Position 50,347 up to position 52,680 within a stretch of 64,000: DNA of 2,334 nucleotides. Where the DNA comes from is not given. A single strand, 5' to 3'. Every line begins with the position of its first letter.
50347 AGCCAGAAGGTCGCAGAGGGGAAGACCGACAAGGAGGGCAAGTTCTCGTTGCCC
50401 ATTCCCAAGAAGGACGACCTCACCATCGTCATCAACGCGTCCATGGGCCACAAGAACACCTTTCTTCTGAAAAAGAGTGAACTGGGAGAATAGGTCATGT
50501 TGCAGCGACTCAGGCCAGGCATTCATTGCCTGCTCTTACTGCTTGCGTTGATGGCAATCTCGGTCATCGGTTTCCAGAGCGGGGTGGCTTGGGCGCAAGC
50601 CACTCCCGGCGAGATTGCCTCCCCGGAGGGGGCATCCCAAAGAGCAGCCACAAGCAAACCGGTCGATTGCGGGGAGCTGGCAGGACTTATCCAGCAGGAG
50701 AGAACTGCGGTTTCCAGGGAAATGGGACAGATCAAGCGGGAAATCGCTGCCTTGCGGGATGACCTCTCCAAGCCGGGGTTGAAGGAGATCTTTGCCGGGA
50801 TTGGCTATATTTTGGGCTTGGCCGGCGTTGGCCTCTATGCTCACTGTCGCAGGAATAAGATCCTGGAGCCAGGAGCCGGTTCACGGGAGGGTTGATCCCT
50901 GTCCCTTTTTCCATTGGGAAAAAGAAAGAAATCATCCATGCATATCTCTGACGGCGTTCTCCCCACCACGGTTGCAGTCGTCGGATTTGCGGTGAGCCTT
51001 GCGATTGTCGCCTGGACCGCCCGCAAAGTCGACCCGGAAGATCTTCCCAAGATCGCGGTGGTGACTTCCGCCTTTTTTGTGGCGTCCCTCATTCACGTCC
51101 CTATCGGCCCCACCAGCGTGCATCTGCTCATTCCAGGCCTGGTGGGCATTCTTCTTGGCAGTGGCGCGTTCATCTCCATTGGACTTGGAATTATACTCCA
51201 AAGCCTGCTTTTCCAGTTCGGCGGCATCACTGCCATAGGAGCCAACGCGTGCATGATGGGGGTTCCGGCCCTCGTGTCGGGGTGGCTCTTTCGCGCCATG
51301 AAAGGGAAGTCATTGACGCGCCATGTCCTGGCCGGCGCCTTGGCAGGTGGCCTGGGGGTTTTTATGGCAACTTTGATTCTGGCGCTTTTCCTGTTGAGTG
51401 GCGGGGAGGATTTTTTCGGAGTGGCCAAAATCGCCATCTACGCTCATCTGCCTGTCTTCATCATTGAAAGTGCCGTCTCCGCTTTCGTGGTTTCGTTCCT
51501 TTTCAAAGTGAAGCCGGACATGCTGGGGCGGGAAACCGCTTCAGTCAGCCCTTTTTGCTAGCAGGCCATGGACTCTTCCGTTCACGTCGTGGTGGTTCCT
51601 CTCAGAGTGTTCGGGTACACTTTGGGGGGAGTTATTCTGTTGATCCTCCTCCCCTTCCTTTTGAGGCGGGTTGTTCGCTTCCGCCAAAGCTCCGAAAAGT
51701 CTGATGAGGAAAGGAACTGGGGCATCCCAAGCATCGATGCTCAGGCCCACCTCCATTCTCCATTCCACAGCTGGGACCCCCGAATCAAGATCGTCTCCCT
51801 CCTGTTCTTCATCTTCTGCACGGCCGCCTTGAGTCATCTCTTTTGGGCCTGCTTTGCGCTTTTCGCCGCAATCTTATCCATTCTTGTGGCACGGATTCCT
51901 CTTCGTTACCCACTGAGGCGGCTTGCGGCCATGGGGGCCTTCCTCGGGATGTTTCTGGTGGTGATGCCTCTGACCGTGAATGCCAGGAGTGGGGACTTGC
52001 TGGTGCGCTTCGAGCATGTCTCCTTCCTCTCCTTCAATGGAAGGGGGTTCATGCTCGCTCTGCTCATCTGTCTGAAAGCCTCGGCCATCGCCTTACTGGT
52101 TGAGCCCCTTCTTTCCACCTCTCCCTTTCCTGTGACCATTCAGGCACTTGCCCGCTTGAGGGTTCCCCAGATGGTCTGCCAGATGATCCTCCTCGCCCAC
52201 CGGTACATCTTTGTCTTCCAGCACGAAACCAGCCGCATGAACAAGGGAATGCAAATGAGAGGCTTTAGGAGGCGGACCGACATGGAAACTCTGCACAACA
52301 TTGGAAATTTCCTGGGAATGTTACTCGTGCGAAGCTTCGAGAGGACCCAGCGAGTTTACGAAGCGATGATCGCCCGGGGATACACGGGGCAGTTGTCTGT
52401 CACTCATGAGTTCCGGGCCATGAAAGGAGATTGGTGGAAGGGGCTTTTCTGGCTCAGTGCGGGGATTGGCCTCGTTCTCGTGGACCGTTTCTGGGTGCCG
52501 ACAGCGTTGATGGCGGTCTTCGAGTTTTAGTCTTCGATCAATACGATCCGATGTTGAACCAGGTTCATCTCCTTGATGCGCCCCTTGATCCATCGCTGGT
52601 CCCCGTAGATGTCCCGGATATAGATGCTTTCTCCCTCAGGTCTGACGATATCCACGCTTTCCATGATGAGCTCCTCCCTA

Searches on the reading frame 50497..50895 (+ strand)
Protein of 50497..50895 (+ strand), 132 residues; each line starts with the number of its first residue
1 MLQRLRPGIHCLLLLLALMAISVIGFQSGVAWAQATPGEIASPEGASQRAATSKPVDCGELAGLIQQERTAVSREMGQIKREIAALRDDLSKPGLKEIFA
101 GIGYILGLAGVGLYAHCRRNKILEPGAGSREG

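Call 8: search_protein_families(library=pfam, max_evalue=1, proteins=[window:50497-50895:+])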
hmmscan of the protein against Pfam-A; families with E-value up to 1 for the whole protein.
window:50497-50895:+ (132 aa): 1 family
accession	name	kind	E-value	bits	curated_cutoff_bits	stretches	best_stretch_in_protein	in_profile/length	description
PF19717.4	DUF6212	-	0.083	12.2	26.4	1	42-88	26-65/395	Family of unknown function (DUF6212)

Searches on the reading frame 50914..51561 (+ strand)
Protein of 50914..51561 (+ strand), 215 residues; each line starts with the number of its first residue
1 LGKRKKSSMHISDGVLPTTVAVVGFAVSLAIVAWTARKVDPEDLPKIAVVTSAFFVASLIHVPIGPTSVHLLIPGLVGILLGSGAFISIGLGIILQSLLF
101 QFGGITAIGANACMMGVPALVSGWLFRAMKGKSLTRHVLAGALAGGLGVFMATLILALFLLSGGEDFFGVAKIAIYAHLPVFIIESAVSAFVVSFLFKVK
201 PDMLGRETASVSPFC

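Call 8: search_protein_families(library=pfam, max_evalue=1, proteins=[window:50914-51561:+])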
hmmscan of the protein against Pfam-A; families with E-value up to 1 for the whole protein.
window:50914-51561:+ (215 aa): 2 families
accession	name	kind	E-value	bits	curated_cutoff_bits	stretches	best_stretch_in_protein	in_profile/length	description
PF01891.21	CbiM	-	1.3e-49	169.3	23.1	1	10-203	1-205/205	Cobalt uptake substrate-specific transmembrane region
PF16079.10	Phage_holin_5_2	-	0.26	12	29.2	1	2-51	9-52/76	Phage holin family Hol44, in holin superfamily V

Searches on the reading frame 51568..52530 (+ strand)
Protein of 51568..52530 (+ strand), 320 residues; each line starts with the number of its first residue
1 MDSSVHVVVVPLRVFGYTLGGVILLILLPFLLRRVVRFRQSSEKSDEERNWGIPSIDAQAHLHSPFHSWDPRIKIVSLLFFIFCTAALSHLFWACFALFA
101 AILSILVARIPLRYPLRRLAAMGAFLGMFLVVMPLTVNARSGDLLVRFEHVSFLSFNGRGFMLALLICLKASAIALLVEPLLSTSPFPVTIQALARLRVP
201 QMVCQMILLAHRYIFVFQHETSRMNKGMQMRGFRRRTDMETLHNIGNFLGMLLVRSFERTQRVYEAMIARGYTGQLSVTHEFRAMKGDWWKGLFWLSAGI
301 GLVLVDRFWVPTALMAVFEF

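Call 8: search_protein_families(library=pfam, max_evalue=1, proteins=[window:51568-52530:+])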
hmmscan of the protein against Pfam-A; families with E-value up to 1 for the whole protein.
window:51568-52530:+ (320 aa): 3 families
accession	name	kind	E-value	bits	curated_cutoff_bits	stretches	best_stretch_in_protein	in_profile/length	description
PF02361.21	CbiQ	-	8e-30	104.5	25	1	64-274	3-210/216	Cobalt transport protein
PF19762.4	DUF6249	-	0.0049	17.3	33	1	251-313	15-81/104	Domain of unknown function (DUF6249)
PF20237.3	DUF6594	-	0.16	12.3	30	1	89-145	178-227/238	Family of unknown function (DUF6594)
